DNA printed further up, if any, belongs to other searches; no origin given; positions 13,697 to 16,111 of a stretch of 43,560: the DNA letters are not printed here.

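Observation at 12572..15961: Candidate undescribed defence module: WYL regulator plus DUF4116-repeat/metallophosphoesterase fusion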

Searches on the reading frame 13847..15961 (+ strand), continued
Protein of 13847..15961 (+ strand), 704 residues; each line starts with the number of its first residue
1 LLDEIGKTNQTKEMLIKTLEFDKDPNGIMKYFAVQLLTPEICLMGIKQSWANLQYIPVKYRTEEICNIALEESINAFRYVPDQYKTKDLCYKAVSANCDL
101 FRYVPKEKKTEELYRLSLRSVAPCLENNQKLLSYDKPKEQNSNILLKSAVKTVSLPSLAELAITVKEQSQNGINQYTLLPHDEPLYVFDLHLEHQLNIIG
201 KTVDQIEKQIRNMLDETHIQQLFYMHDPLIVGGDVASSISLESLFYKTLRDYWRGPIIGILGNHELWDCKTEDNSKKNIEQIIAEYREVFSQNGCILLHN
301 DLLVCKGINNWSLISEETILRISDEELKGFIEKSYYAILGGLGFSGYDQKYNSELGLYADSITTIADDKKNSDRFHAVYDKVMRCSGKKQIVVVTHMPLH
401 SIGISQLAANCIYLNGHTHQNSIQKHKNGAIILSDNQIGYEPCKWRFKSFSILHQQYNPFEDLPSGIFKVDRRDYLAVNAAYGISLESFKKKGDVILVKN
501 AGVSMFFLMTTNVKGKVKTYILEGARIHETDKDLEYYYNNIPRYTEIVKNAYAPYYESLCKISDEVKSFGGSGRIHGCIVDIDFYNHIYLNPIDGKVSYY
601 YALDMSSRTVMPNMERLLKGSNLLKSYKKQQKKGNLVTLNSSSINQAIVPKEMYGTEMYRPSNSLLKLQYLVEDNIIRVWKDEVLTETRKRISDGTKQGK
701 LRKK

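Call 62: find_homologous_proteins(query=L083:4203-5912:+)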
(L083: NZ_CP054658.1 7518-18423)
Query L083:4203-5912:+ (569 aa): 122 proteins with E <= 0.001 among 8000 candidates; the best 120 are listed.
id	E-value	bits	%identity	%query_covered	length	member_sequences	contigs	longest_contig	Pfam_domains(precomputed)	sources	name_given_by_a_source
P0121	0.0e+0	1228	94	100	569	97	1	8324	-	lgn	-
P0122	8.8e-173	594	49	100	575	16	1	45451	-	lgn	-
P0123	7.8e-129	449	45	86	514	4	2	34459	-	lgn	-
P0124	3.0e-126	440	40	99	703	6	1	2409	-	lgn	-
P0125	1.7e-123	431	40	100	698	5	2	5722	-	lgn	-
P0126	2.2e-123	431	40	100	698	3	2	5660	-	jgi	jgi:hypothetical protein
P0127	1.3e-119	418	40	98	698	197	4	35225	-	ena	-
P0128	2.7e-119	417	40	98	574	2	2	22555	-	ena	-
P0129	8.9e-118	412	40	98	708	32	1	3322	-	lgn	-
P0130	9.5e-118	412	40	98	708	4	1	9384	-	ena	-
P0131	1.3e-117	412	39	100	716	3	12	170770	-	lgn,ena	-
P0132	2.5e-115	404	39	98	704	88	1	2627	-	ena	-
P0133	3.8e-115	404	41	99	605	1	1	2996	-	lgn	-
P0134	5.5e-115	403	40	98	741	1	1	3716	-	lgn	-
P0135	6.6e-115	403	39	100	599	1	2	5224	-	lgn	-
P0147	8.9e-114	399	40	99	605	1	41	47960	-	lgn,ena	-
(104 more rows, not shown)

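Call 65: search_solved_structures(query=A6, max_evalue=10, show_alignments=2)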
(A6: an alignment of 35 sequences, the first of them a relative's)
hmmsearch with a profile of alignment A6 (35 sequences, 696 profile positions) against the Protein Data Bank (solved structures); distinct sequences matched with E-value up to 10: 4.
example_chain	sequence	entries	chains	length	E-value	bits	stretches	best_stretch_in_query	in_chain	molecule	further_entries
4uey_A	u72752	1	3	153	0.079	14.8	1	483-559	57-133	PHOQ PERIPLASMIC DOMAIN DOUBLE MUTANT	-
1yax_A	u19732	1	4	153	0.1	14.4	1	483-559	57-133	Virulence sensor protein phoQ, sensor domain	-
2cok_A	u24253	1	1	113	0.11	14.3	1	509-571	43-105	Poly [ADP-ribose] polymerase-1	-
7scy_K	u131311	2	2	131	0.25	13.1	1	509-572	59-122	Poly [ADP-ribose] polymerase 1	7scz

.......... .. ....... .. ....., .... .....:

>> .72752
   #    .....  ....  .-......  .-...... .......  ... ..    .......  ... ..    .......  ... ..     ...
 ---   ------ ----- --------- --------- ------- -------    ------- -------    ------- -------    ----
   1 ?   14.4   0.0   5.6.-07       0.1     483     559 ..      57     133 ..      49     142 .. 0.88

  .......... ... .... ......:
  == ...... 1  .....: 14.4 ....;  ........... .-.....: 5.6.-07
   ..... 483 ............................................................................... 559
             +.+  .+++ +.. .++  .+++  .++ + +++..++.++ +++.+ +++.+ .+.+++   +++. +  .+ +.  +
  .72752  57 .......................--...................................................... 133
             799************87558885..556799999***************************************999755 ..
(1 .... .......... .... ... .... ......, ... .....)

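Call 66: search_protein_families(library=pfam, alignment_id=A6, max_evalue=1)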
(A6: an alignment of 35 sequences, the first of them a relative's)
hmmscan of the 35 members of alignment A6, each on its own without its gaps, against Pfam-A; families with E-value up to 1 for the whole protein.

A. member 1, P0121 (569 aa): 0 families

B. families by the number of members that match (of 35 scanned): 34 families (the first 25 are shown)
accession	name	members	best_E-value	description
PF12728.13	HTH_17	3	0.00018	Helix-turn-helix domain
PF14335.11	DUF4391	2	6.1e-17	Domain of unknown function (DUF4391)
PF13751.12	DDE_Tnp_1_6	2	0.018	Transposase DDE domain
PF04102.17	SlyX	2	0.27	SlyX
PF04977.20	DivIC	2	0.38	Septum formation initiator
PF00929.31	RNase_T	1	2.2e-14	Exonuclease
PF14605.12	Nup35_RRM_2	1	0.0033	Nup53/35/40-type RNA recognition motif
PF08795.16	DUF1796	1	0.016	Putative papain-like cysteine peptidase (DUF1796)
PF02993.19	MCPVI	1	0.021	Minor capsid protein VI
PF04424.19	MINDY_DUB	1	0.026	MINDY deubiquitinase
PF10653.15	Phage-A118_gp45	1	0.031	Protein gp45 of Bacteriophage A118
PF00534.26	Glycos_transf_1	1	0.061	Glycosyl transferases group 1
PF25167.1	DUF7829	1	0.065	Domain of unknown function (DUF7829)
PF05917.16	DUF874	1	0.074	Helicobacter pylori protein of unknown function (DUF874)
PF22170.1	AnkX_ins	1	0.082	Phosphocholine transferase AnkX insertion domain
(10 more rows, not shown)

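Call 68: find_related_loci(query=A1, collection=viral_contigs, flank=10000)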
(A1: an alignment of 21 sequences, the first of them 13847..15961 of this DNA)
Query A1 (704 aa) in viral_contigs; peptide patterns used: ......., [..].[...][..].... (x = any residue, [..] = any of these).
38 stretches matched a pattern; 9 encode a relative of the query (tblastn E <= 1e-3); 9 distinct loci.
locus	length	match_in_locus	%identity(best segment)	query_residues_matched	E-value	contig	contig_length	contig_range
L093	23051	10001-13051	32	2-686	5e-106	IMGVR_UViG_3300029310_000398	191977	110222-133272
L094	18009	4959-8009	30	2-686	5e-105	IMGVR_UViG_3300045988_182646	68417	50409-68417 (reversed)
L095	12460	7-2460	30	10-686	6e-104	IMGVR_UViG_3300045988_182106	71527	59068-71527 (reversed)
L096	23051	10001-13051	32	2-686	1e-111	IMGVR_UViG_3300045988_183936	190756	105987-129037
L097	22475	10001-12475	30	1-690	1e-93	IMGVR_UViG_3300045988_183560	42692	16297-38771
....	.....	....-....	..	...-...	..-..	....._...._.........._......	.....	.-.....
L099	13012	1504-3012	29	186-690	1e-55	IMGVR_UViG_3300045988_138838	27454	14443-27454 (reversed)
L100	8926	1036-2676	29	185-694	7e-54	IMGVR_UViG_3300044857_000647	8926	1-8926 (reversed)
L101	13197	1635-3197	30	160-682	6e-55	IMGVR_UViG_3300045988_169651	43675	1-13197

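Call 69: find_encoding_contigs(protein=P0001, flank=2000, max_places=2)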
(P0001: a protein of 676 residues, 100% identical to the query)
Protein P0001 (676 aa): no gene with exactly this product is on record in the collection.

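Call 78: find_encoding_contigs(protein=P0147, flank=8000, max_places=4)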
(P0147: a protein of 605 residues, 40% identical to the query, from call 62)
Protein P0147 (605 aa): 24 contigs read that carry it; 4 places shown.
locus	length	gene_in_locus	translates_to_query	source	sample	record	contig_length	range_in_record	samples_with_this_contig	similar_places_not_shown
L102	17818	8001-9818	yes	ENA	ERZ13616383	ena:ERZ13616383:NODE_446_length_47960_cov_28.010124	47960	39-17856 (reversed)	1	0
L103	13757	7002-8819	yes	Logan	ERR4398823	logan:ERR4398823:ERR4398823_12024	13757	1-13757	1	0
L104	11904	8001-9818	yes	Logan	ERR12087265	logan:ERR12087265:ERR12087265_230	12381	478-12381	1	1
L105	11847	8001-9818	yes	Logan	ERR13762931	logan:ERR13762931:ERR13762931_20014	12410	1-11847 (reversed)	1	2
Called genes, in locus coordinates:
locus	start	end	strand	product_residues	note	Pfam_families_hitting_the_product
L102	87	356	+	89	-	-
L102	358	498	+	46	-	-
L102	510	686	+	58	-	-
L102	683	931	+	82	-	-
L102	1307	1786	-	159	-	-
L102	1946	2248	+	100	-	PF20038:HTH_59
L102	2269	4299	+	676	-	PF12564:TypeIII_RM_meth, PF01555:N6_N4_Mtase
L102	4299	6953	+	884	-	PF04851:ResIII, PF00270:DEAD (faint), PF27159:HI_1054_N, PF27365:HI_1054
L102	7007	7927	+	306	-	PF04471:Mrr_cat, PF22722:NA-iREase1 (weak), PF13156:Mrr_cat_2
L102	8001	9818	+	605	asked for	-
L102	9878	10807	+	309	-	PF14338:Mrr_N, PF04471:Mrr_cat, PF22722:NA-iREase1, PF13156:Mrr_cat_2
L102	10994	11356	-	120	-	-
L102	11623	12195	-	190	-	PF00440:TetR_N (weak)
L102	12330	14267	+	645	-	PF00724:Oxidored_FMN, PF01207:Dus, PF13738:Pyr_redox_3 (weak), PF01134:GIDA (weak), PF07992:Pyr_redox_2, PF12831:FAD_oxidored (weak), PF13738:Pyr_redox_3, PF00070:Pyr_redox, +9 more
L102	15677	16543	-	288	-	PF22125:Lreu_0056_like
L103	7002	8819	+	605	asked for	-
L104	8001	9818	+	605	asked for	-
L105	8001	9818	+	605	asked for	-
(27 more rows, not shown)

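Call 80: find_encoding_contigs(protein=P0131, flank=8000, max_places=3)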
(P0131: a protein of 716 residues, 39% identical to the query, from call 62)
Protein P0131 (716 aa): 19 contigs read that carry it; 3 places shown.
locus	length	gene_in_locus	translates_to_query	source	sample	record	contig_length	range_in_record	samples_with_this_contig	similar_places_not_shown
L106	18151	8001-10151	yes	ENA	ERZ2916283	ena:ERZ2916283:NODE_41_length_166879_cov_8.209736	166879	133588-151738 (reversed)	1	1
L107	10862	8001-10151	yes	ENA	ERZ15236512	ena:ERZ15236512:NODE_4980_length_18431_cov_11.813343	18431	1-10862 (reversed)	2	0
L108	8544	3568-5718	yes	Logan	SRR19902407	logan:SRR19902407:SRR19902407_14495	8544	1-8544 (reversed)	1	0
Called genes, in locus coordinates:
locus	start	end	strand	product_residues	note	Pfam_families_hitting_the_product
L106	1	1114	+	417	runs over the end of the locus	PF00994:MoCF_biosynth, PF18146:CinA_KH, PF02464:CinA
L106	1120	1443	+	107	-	-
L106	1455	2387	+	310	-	-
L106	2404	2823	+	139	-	PF09579:Spore_YtfJ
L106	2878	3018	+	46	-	-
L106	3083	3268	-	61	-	PF00830:Ribosomal_L28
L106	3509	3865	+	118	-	PF03780:Asp23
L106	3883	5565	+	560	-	PF02734:Dak2, PF21645:FakA-like_M, PF13684:FakA-like_C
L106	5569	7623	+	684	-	PF17191:RecG_wedge, PF00270:DEAD, PF04851:ResIII, PF00271:Helicase_C, PF19833:RecG_dom3_C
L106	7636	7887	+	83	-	-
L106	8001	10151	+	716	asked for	-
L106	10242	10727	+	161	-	PF13302:Acetyltransf_3, PF13420:Acetyltransf_4, PF13523:Acetyltransf_8 (weak), PF00583:Acetyltransf_1, PF13673:Acetyltransf_10, PF13508:Acetyltransf_7, PF08445:FR47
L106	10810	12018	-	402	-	PF13793:Pribosyltran_N, PF00156:Pribosyltran, PF14572:Pribosyl_synth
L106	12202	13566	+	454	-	PF17820:PDZ_6, PF19238:Radical_SAM_2, PF04459:DUF512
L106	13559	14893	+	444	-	PF00009:GTP_EFTU, PF01926:MMR_HSR1, PF02421:FeoB_N, PF00009:GTP_EFTU, PF01926:MMR_HSR1, PF02421:FeoB_N, PF04548:AIG1, PF14714:KH_dom-like, +8 more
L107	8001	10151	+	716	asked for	-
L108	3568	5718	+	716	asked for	-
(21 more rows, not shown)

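Call 96: find_encoding_contigs(protein=P0087, flank=8000, max_places=3)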
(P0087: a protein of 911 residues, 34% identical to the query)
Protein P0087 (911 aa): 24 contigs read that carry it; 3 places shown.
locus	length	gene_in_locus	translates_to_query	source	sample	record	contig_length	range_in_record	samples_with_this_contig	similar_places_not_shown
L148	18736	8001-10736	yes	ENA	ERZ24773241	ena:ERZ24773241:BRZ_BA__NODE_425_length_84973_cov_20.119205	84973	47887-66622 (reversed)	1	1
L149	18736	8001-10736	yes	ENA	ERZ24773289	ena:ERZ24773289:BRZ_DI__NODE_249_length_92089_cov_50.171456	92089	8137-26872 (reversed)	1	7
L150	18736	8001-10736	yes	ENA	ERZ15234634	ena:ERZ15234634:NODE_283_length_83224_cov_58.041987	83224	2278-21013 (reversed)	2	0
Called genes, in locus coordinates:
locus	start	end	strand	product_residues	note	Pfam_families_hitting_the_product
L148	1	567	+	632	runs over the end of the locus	PF00664:ABC_membrane, PF00005:ABC_tran, PF02463:SMC_N (weak)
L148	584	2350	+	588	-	PF00664:ABC_membrane, PF00005:ABC_tran, PF02463:SMC_N (faint)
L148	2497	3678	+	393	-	PF00248:Aldo_ket_red, PF13746:Fer4_18 (faint), PF17179:Fer4_22 (faint), PF13187:Fer4_9 (weak), PF13237:Fer4_10 (faint), PF13534:Fer4_17 (weak)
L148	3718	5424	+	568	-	PF05958:tRNA_U5-meth_tr, PF02475:TRM5-TYW2_MTfase (weak), PF03602:Cons_hypoth95, PF05175:MTS (weak), PF09445:Methyltransf_15 (weak), PF13649:Methyltransf_25 (weak), PF13847:Methyltransf_31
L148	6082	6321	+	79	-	-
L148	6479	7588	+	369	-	PF13808:DDE_Tnp_1_assoc, PF01609:DDE_Tnp_1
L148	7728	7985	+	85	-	-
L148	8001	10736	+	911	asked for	PF13475:DUF4116 (weak), PF00149:Metallophos (weak)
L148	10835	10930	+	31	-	-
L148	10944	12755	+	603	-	PF00239:Resolvase, PF07508:Recombinase, PF13408:Zn_ribbon_recom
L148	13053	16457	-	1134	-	PF18731:HEPN_Swt1, PF04465:DUF499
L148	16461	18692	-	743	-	PF06634:DUF1156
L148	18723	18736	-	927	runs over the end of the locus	PF06634:DUF1156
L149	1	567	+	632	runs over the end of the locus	PF00664:ABC_membrane, PF00005:ABC_tran, PF02463:SMC_N (weak)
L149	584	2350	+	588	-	PF00664:ABC_membrane, PF00005:ABC_tran, PF02463:SMC_N (faint)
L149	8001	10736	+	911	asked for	PF13475:DUF4116 (weak), PF00149:Metallophos (weak)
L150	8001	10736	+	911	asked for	PF13475:DUF4116 (weak), PF00149:Metallophos (weak)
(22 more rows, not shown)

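Call 97: find_encoding_contigs(protein=P0034, flank=8000, max_places=3)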
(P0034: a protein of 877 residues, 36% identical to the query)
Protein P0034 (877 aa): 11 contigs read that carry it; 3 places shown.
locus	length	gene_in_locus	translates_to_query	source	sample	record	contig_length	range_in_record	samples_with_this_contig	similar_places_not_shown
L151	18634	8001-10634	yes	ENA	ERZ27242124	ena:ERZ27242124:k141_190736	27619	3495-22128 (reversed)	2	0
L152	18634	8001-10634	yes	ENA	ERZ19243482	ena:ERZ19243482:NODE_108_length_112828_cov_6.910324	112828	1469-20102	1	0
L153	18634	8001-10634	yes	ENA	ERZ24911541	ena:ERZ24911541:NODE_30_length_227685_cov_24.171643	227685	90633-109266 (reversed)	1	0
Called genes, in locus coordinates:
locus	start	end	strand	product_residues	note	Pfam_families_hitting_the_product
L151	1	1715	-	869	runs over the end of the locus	PF12698:ABC2_membrane_3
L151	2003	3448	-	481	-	PF00282:Pyridoxal_deC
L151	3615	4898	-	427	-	PF00324:AA_permease, PF13520:AA_permease_2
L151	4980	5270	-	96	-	-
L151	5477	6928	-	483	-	PF00324:AA_permease, PF13520:AA_permease_2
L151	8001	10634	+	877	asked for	PF13475:DUF4116, PF00149:Metallophos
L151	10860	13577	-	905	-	PF01326:PPDK_N, PF00391:PEP-utilizers, PF02896:PEP-utilizers_C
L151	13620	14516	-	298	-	PF03618:Kinase-PPPase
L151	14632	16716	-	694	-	PF02092:tRNA_synt_2f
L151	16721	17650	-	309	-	PF02091:tRNA-synt_2e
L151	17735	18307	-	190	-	PF10502:Peptidase_S26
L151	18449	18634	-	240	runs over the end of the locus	PF01746:tRNA_m1G_MT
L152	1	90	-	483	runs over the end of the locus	PF00324:AA_permease, PF13520:AA_permease_2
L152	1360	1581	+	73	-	PF12728:HTH_17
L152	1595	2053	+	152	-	-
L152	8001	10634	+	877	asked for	PF13475:DUF4116, PF00149:Metallophos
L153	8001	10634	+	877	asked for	PF13475:DUF4116, PF00149:Metallophos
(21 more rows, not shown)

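Call 98: find_encoding_contigs(protein=P0017, flank=8000, max_places=2)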
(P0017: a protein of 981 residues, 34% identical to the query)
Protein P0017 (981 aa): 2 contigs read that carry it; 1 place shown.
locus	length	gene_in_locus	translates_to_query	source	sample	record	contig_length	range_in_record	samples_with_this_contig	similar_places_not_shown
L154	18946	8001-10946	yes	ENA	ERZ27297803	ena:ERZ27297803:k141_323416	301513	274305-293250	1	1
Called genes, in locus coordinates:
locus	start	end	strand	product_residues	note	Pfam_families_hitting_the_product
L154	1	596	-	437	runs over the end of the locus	PF01554:MatE (faint), PF01943:Polysacc_synt, PF03023:MurJ (weak)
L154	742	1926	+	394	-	PF00266:Aminotran_5, PF01212:Beta_elim_lyase, PF01041:DegT_DnrJ_EryC1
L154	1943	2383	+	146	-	PF01592:NifU_N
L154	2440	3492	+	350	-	PF00764:Arginosuc_synth (weak), PF01171:ATP_bind_3 (faint), PF02540:NAD_synthase (weak), PF02568:ThiI (weak), PF03054:tRNA_Me_trans, PF06508:QueC (faint), PF20259:tRNA_Me_trans_M, PF20258:tRNA_Me_trans_C, +1 more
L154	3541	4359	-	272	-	PF02811:PHP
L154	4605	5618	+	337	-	PF00044:Gp_dh_N, PF02800:Gp_dh_C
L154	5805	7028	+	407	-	PF00162:PGK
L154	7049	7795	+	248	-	PF00121:TIM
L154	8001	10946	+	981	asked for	PF13475:DUF4116 (faint), PF00149:Metallophos (weak)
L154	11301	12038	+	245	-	-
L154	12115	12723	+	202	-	PF12464:Mac, PF00132:Hexapep, PF14602:Hexapep_2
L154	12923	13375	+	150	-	-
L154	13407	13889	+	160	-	-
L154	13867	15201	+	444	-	-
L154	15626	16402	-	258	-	PF12686:DUF3800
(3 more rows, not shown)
